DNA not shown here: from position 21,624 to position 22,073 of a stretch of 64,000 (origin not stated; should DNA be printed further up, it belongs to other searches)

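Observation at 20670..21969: Five-gene operon of very small proteins (DUF1659, DUF2922, zinc ribbon, M15 peptidase, YvrJ), all uncharacterised as a set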

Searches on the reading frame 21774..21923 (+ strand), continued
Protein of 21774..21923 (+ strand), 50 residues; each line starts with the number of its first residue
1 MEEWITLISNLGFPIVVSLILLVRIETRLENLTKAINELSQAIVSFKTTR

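Call 50: search_protein_families(library=pfam, proteins=[L095:5198-5836:+, L096:5174-6187:+, L097:2758-3564:+, L098:3924-4496:+, L102:1904-2578:+, L103:5241-5774:+, L096:3757-4878:+, L095:3852-4877:-, L102:2580-3647:+, L097:3572-3889:+], max_evalue=0.001)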
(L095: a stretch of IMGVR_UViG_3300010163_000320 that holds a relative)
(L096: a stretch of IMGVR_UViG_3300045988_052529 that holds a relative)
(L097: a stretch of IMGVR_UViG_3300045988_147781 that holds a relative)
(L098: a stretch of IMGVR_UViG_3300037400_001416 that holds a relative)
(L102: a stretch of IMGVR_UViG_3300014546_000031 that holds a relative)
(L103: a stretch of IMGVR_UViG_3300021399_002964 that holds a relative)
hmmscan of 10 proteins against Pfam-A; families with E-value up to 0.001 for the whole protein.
L095:5198-5836:+ (212 aa): 2 families
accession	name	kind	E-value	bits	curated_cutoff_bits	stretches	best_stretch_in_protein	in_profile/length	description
PF05257.22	CHAP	-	4.4e-08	33.9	26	1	32-108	4-81/81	CHAP domain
PF00877.26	NLPC_P60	-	0.00047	20.5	23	1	37-95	16-72/105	NlpC/P60 family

L096:5174-6187:+ (337 aa): 1 family
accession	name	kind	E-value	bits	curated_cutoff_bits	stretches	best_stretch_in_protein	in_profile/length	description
PF05352.17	Phage_connector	-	1.2e-14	54.9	25.6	1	23-274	17-277/281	Phage Connector (GP10)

L097:2758-3564:+ (268 aa): 3 families
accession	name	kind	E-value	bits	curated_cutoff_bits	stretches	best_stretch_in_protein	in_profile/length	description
PF01183.26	Glyco_hydro_25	-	2.2e-30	106.8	27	1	5-177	1-174/180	Glycosyl hydrolases family 25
PF01476.26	LysM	-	1.3e-14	54.3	20.9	1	220-265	1-43/43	LysM domain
PF23473.1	LysM3_LYK4_5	-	8.6e-05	23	29.3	1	220-265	5-47/48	LYK4/5 LysM3 domain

L098:3924-4496:+ (190 aa): 1 family
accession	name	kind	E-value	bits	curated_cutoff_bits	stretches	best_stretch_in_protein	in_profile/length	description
PF00877.26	NLPC_P60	-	8.1e-05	23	23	1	36-153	11-99/105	NlpC/P60 family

L102:1904-2578:+ (224 aa): 2 families
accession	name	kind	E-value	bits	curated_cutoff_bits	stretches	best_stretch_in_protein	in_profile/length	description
PF01520.23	Amidase_3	-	4.7e-25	89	27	1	3-170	1-173/174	N-acetylmuramoyl-L-alanine amidase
PF05036.18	SPOR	-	9.8e-08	32.7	21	1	189-220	41-73/76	SPOR domain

L103:5241-5774:+ (177 aa): 1 family
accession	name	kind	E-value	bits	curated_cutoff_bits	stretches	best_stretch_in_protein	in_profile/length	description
PF00877.26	NLPC_P60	-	0.00077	19.9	23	0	21-128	11-90/105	NlpC/P60 family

L096:3757-4878:+ (373 aa): 1 family
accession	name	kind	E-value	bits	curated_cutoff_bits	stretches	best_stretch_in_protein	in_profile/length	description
PF05894.18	Podovirus_Gp16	-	4.4e-24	85.9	25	2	123-193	97-170/331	Podovirus DNA encapsidation protein (Gp16)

L095:3852-4877:- (341 aa): 1 family
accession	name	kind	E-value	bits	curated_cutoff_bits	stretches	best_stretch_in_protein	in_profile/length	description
PF05894.18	Podovirus_Gp16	-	1.3e-26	94.3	25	1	22-340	20-327/331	Podovirus DNA encapsidation protein (Gp16)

L102:2580-3647:+ (355 aa): 2 families
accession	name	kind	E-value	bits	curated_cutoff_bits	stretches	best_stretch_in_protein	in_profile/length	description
PF18013.6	Phage_lysozyme2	-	1e-21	78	28.2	1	165-327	2-139/140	Phage tail lysozyme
PF25309.1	ELLD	-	0.00033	21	27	0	39-104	93-169/175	Endolysin-like domain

L097:3572-3889:+ (105 aa): 0 families

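Call 58: search_protein_families(library=ncbifam, proteins=[L019:4843-5406:+, L066:6326-6919:+], max_evalue=0.1)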
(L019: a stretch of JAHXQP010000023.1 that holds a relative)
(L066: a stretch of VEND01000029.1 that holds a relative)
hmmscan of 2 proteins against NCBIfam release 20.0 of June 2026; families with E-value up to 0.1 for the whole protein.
L019:4843-5406:+ (187 aa): 84 families (the best 25 are shown)
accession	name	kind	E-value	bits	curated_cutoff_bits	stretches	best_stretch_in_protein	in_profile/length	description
TIGR02937.1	sigma70-ECF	superfamily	2e-19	69.8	42.9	1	19-181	2-163/165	sigma-70 family RNA polymerase sigma factor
TIGR02980.1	SigBFG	subfamily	2.4e-14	53.6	234.35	2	92-182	135-225/227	SigB/SigF/SigG family RNA polymerase sigma factor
TIGR02997.1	Sig70-cyanoRpoD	subfamily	2.3e-13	50.1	384.5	2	86-180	200-298/298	RNA polymerase sigma factor, RpoD/SigA family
TIGR02394.1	rpoS_proteo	equivalog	8.9e-12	45.1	378.7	2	7-74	35-102/285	RNA polymerase sigma factor RpoS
NF004052.0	PRK05572.1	subfamily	2.2e-11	43.8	311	1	2-74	16-88/252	SigF/SigG family RNA polymerase sporulation sigma factor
TIGR02885.1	spore_sigF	equivalog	2.9e-11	43.6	321.45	2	8-74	1-67/231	RNA polymerase sporulation sigma factor SigF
NF006071.0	PRK08215.1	equivalog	9.2e-11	41.8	372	1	4-74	23-93/258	RNA polymerase sporulation sigma factor SigG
NF004207.0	PRK05657.1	equivalog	1.8e-10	40.7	394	2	9-74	80-145/329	RNA polymerase sigma factor RpoS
TIGR02393.1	RpoD_Cterm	equivalog_domain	2.4e-10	40.5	354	2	19-74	1-56/238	RNA polymerase sigma factor RpoD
NF005785.0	PRK07598.1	equivalog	2.5e-10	39.8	554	2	6-74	164-231/415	RNA polymerase sigma factor SigC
TIGR02479.1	FliA_WhiG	subfamily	3e-10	40.2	189.6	2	84-181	120-221/224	FliA/WhiG family RNA polymerase sigma factor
TIGR02985.1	Sig70_bacteroi1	subfamily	1.1e-09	38.7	126.4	1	66-182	47-161/162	RNA polymerase sigma-70 factor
NF005644.0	PRK07408.1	subfamily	1.1e-09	38.3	261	1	89-186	157-256/258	RNA polymerase sigma factor SigF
NF005693.0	PRK07500.1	equivalog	2.3e-09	36.8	315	2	12-74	34-96/289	RNA polymerase factor sigma-32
TIGR02850.1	spore_sigG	equivalog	2.5e-09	37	457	1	4-74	20-90/254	RNA polymerase sporulation sigma factor SigG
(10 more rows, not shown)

L066:6326-6919:+ (197 aa): 0 families

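Call 59: search_protein_families(library=pfam, proteins=[L066:6326-6919:+], max_evalue=5)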
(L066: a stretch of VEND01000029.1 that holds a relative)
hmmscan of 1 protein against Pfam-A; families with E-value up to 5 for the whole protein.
L066:6326-6919:+ (197 aa): 2 families
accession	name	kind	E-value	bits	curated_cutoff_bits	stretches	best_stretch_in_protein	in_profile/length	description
PF02969.23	TAF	-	0.048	14.3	21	1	112-144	19-51/66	TATA box binding protein associated factor (TAF)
PF01092.24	Ribosomal_S6e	-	0.092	13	26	1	134-185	27-77/125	Ribosomal protein S6e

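Call 66: search_protein_families(library=pfam, proteins=[L046:10584-11426:+, L037:2443-2820:+, L021:1157-1867:-, L061:5702-6715:+, L023:6270-8558:+, L044:8676-9308:+, L023:9354-10241:-, L057:3695-4561:+, L057:4636-4914:-, L042:1353-2702:+], max_evalue=0.001)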
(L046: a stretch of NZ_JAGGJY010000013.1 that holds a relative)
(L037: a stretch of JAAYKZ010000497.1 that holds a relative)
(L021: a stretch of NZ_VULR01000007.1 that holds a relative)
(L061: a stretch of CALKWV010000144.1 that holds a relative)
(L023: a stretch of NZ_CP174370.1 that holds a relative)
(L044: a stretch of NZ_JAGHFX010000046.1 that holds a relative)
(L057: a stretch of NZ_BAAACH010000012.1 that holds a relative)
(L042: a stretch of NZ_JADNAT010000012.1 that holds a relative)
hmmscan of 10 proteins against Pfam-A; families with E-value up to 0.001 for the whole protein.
L046:10584-11426:+ (280 aa): 1 family
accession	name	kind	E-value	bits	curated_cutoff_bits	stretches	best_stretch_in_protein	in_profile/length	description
PF03631.20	Virul_fac_BrkB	-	7.1e-71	239.3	33.7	1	25-277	2-258/259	Virulence factor BrkB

L037:2443-2820:+ (125 aa): 1 family
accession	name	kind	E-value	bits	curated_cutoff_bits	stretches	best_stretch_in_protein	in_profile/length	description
PF00535.33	Glycos_transf_2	-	1.2e-05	25.7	23.3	1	45-109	1-59/168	Glycosyl transferase family 2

L021:1157-1867:- (236 aa): 1 family
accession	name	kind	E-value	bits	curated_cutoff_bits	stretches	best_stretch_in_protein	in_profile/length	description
PF01171.26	ATP_bind_3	-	3.3e-23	82.8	27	1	24-202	2-177/182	PP-loop family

L061:5702-6715:+ (337 aa): 3 families
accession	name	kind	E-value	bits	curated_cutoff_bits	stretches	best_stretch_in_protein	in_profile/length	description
PF00793.26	DAHP_synth_1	-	1.2e-88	297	25.5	1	82-328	3-266/270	DAHP synthetase I family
PF18152.6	DAHP_snth_FXD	-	1.2e-22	79.9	27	1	1-66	1-66/67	DAHP synthase ferredoxin-like domain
PF03102.20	NeuB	-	8.1e-12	45.6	22.1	1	137-334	48-237/241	NeuB family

L023:6270-8558:+ (762 aa): 3 families
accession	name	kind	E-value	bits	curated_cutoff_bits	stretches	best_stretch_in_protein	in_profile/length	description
PF13307.12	Helicase_C_2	-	5.4e-38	131.1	25.3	1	597-759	1-168/170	Helicase C-terminal domain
PF06733.21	DEAD_2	-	1.4e-13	51.3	21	1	280-403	52-171/172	DEAD_2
PF00270.35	DEAD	-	3.5e-07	30.5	26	1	206-277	6-79/167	DEAD/DEAH box helicase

L044:8676-9308:+ (210 aa): 1 family
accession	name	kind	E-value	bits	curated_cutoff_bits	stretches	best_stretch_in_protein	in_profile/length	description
PF04199.19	Cyclase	-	1.9e-32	112.9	23.1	1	4-152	1-142/142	Putative cyclase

L023:9354-10241:- (295 aa): 1 family
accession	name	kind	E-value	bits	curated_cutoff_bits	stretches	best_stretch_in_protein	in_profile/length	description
PF01263.26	Aldose_epim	-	1.9e-32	113.3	27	1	5-270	2-290/299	Aldose 1-epimerase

L057:3695-4561:+ (288 aa): 1 family
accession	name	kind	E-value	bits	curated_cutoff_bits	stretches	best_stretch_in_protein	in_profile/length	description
PF00590.25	TP_methylase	-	8.2e-35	121.1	27.8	1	12-210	1-210/212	Tetrapyrrole (Corrin/Porphyrin) Methylases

L057:4636-4914:- (92 aa): 1 family
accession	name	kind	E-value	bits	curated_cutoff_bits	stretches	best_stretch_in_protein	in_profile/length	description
PF04014.23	MazE_antitoxin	-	9.8e-13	48.3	24.7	1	20-63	1-45/48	Antidote-toxin recognition MazE, bacterial antitoxin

L042:1353-2702:+ (449 aa): 3 families
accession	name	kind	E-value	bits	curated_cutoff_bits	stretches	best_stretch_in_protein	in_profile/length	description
PF00877.26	NLPC_P60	-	7.9e-25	87.3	23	1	351-447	1-99/105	NlpC/P60 family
PF24568.1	CC_PcsB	-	4.4e-17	62.2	27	1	130-204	1-75/75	Peptidoglycan hydrolase PcsB, coiled-coil domain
PF06160.17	EzrA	-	0.00045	19.1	39.6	1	74-151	96-173/557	Septation ring formation regulator, EzrA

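Call 91: search_dna_similar(query=L021:5716-5931:+, collection=phages, mode=protein, max_evalue=0.1, max_rows=15)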
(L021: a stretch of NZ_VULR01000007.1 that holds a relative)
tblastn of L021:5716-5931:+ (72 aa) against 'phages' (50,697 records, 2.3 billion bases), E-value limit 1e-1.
No match.

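Call 100: search_protein_families(library=padloc, proteins=[window:21774-21923:+], max_evalue=0.01)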
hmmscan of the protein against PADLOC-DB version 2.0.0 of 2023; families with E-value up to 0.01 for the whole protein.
window:21774-21923:+ (50 aa): 0 families
